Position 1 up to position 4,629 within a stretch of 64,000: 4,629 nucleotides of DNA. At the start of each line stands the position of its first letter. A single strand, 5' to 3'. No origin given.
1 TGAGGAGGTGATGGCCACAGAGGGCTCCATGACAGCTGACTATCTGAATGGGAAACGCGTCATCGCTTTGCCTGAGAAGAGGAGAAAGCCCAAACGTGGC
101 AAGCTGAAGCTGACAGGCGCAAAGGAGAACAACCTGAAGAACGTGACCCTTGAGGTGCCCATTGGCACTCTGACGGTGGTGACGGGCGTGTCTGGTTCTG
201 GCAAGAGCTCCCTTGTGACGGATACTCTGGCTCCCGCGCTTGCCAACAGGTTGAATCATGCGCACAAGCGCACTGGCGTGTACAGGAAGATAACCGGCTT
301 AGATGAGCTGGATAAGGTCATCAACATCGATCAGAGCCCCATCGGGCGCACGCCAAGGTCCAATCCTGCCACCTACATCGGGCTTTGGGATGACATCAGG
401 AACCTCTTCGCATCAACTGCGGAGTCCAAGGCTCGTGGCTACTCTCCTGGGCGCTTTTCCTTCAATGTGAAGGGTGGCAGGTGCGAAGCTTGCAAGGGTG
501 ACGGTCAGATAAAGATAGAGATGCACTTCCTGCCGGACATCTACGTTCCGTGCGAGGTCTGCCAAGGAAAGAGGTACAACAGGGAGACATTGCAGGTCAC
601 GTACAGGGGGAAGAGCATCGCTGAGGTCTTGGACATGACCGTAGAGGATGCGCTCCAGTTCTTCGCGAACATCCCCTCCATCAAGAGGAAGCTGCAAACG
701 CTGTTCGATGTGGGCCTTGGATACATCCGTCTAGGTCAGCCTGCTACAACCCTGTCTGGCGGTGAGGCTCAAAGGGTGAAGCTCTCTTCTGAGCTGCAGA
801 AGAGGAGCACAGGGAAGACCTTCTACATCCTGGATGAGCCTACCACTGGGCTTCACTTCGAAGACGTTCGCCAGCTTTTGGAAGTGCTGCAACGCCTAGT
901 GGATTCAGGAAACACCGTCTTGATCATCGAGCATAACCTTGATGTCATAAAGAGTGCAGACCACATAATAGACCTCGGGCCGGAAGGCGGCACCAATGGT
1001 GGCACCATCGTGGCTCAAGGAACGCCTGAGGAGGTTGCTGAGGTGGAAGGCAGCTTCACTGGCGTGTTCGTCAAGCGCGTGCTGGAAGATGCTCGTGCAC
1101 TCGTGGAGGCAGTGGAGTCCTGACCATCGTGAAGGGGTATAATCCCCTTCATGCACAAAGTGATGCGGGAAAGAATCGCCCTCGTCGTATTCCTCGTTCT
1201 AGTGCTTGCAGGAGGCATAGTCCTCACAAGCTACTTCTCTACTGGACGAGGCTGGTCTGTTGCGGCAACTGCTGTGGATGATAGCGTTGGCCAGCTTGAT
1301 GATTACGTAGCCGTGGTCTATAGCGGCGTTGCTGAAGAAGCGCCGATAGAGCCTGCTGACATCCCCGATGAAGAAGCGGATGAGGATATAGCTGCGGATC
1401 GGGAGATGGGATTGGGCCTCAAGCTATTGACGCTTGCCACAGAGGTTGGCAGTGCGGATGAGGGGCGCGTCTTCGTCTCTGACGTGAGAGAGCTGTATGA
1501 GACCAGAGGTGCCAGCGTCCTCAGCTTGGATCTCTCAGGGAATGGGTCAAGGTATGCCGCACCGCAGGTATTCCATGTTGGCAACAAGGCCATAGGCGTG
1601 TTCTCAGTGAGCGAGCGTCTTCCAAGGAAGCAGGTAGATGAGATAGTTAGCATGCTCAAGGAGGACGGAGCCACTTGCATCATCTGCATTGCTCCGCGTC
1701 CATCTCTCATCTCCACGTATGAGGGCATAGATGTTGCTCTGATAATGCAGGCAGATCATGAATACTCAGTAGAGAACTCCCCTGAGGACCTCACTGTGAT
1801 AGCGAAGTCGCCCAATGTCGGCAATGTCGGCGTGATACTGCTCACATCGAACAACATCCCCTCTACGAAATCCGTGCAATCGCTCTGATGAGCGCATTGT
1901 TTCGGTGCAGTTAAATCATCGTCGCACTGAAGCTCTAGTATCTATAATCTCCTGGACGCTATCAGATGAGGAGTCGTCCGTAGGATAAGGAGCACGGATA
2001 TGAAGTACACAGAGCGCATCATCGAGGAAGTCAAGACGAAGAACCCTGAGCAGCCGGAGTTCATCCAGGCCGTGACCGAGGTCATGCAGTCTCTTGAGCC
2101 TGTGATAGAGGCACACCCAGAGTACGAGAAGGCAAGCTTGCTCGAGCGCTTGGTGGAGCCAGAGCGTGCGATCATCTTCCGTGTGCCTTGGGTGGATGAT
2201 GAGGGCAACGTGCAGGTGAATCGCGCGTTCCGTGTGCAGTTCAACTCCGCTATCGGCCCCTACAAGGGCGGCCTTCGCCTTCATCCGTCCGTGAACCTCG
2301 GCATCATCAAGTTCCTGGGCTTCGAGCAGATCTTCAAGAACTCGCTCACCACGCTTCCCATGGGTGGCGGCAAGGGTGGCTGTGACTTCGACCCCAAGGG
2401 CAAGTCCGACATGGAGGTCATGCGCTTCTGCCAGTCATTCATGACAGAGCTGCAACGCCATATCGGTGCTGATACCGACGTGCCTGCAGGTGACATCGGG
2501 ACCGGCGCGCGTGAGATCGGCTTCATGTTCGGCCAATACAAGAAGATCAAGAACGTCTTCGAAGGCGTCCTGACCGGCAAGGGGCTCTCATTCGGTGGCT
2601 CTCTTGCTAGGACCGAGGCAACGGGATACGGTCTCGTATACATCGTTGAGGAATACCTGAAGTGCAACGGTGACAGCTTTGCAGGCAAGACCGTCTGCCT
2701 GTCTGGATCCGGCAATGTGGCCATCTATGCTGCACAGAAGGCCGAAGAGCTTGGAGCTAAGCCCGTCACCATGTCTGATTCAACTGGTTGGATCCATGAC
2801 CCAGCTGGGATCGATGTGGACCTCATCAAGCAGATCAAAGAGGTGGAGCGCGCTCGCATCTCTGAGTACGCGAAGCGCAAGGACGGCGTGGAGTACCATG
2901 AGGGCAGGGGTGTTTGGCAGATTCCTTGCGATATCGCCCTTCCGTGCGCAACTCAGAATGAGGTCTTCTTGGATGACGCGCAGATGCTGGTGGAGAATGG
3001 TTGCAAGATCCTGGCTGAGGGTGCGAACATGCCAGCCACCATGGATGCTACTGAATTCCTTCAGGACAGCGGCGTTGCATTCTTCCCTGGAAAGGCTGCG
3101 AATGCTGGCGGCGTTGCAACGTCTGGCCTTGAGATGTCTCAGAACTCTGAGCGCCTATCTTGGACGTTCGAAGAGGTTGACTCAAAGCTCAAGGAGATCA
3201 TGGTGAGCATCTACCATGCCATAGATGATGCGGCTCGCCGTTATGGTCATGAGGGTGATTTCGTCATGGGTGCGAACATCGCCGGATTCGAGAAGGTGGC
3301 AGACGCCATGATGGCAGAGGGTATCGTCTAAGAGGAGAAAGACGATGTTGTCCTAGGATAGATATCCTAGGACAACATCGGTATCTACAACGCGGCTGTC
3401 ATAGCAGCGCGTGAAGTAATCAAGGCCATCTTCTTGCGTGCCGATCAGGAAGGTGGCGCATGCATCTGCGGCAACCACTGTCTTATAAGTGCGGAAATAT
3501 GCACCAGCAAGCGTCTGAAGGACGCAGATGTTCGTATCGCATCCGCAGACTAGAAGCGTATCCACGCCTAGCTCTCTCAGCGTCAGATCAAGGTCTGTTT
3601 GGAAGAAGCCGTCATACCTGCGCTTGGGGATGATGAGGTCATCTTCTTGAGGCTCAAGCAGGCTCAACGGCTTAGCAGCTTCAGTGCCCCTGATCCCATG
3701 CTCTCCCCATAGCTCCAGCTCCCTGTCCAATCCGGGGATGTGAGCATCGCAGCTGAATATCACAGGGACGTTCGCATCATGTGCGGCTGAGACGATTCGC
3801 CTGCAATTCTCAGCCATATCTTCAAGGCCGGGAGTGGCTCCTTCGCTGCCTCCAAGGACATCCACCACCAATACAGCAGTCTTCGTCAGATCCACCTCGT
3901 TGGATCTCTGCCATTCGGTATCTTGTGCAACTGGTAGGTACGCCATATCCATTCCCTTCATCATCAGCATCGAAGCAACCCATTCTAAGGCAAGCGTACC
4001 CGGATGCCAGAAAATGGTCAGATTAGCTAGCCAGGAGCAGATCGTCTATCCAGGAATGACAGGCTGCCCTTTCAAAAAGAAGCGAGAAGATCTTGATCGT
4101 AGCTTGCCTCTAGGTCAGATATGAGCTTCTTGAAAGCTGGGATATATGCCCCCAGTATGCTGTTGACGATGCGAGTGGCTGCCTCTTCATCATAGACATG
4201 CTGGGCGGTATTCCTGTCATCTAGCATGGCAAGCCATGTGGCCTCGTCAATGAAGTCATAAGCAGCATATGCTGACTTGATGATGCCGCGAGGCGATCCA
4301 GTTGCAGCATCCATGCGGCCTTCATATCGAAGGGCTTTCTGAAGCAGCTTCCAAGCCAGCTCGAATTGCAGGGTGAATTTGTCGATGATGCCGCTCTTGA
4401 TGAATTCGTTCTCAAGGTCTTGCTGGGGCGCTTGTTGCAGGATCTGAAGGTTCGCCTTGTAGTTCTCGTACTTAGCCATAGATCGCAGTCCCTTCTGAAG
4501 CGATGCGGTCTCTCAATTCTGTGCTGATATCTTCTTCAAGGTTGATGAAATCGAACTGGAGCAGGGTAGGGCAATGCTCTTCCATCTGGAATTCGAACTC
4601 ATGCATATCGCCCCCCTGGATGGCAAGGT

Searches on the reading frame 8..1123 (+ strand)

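Call 73: search_protein_families(library=pfam, proteins=[window:8-1123:+], max_evalue=0.0001)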
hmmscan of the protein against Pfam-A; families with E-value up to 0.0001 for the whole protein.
window:8-1123:+ (371 aa): 3 families
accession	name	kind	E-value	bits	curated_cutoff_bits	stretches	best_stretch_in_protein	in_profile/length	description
PF00005.33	ABC_tran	-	2.2e-09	38.4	25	0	236-280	96-137/137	ABC transporter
PF02463.25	SMC_N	-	7.1e-06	26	40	0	142-323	135-211/220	RecF/RecN/SMC N terminal domain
PF20703.3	nSTAND1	-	5.8e-05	23.3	27.1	1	53-88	33-68/379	Novel STAND NTPase 1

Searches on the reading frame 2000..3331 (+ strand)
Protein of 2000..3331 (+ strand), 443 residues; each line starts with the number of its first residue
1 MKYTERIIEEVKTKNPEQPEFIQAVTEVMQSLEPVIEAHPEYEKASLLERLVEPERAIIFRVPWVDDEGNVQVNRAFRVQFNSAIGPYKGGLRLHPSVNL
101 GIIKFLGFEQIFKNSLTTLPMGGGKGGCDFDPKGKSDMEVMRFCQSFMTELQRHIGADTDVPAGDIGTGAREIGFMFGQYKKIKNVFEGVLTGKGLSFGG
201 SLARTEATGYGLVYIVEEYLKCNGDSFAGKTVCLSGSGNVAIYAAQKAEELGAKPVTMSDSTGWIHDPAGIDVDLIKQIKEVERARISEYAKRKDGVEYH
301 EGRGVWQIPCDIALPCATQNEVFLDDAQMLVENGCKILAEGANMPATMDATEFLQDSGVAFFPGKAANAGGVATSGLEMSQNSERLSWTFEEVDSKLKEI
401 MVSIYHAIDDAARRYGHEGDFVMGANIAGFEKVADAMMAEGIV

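Call 73: search_protein_families(library=pfam, proteins=[window:2000-3331:+], max_evalue=0.0001)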
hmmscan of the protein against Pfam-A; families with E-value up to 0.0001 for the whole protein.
window:2000-3331:+ (443 aa): 2 families
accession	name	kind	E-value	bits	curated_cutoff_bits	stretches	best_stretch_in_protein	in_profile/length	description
PF00208.27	ELFV_dehydrog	-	4.3e-91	305.3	23.4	1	199-441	1-241/241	Glutamate/Leucine/Phenylalanine/Valine dehydrogenase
PF02812.23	ELFV_dehydrog_N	-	3.3e-52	176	25.3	1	54-182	1-129/129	Glu/Leu/Phe/Val dehydrogenase, dimerisation domain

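Call 91: find_encoding_contigs(protein=window:2000-3331:+, flank=10000, max_places=3)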
Protein window:2000-3331:+ (443 aa): 22 contigs read that carry it; 3 places shown.
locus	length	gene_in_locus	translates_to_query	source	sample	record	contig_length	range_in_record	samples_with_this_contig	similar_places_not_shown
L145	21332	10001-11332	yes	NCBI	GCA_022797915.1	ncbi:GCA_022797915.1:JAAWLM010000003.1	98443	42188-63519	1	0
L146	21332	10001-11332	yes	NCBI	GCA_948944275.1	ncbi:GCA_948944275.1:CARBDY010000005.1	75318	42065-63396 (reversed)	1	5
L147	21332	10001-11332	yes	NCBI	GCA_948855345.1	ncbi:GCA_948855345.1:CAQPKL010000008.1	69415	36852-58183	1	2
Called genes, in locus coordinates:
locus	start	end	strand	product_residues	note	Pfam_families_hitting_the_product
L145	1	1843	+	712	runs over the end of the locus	PF03030:H_PPase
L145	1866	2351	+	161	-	PF00075:RNase_H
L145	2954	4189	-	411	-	PF01966:HD (weak), PF13286:HD_assoc (weak)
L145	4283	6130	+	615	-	PF01807:Zn_ribbon_DnaG, PF08275:DNAG_N, PF01751:Toprim, PF13155:Toprim_2, PF13662:Toprim_4, PF10410:DnaB_bind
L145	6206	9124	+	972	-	PF00005:ABC_tran (faint), PF02463:SMC_N (faint), PF13191:AAA_16 (faint), PF13555:AAA_29 (faint), PF20703:nSTAND1 (faint), PF17760:UvrA_inter, PF17755:UvrA_DNA-bind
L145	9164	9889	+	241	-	-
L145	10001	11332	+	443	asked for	PF02812:ELFV_dehydrog_N, PF00208:ELFV_dehydrog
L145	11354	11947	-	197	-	PF00857:Isochorismatase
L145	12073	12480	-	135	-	PF08780:NTase_sub_bind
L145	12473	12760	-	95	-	PF01909:NTP_transf_2, PF18765:Polbeta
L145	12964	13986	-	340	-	PF00733:Asn_synthase (weak), PF03054:tRNA_Me_trans, PF20259:tRNA_Me_trans_M, PF20258:tRNA_Me_trans_C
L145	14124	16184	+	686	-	PF00664:ABC_membrane, PF00005:ABC_tran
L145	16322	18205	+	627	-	PF00664:ABC_membrane, PF00005:ABC_tran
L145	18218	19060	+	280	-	PF12710:HAD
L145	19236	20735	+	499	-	-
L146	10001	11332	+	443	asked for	PF02812:ELFV_dehydrog_N, PF00208:ELFV_dehydrog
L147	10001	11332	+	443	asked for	PF02812:ELFV_dehydrog_N, PF00208:ELFV_dehydrog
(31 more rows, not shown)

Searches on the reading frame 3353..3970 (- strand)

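Call 41: search_protein_families(library=pfam, proteins=[window:3353-3970:-], max_evalue=0.01)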
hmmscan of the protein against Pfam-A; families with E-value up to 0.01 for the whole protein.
window:3353-3970:- (205 aa): 1 family
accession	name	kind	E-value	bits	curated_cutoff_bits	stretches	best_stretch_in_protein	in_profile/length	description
PF00857.26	Isochorismatase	-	8.3e-35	120.9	27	1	31-185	1-162/175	Isochorismatase domain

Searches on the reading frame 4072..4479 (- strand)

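Call 41: search_protein_families(library=pfam, proteins=[window:4072-4479:-], max_evalue=0.01)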
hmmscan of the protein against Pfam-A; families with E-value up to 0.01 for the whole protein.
window:4072-4479:- (135 aa): 1 family
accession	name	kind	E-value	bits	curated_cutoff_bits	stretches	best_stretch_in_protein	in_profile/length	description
PF08780.16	NTase_sub_bind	-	1.2e-30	106.5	31.8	1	3-124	2-125/126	Nucleotidyltransferase substrate binding protein like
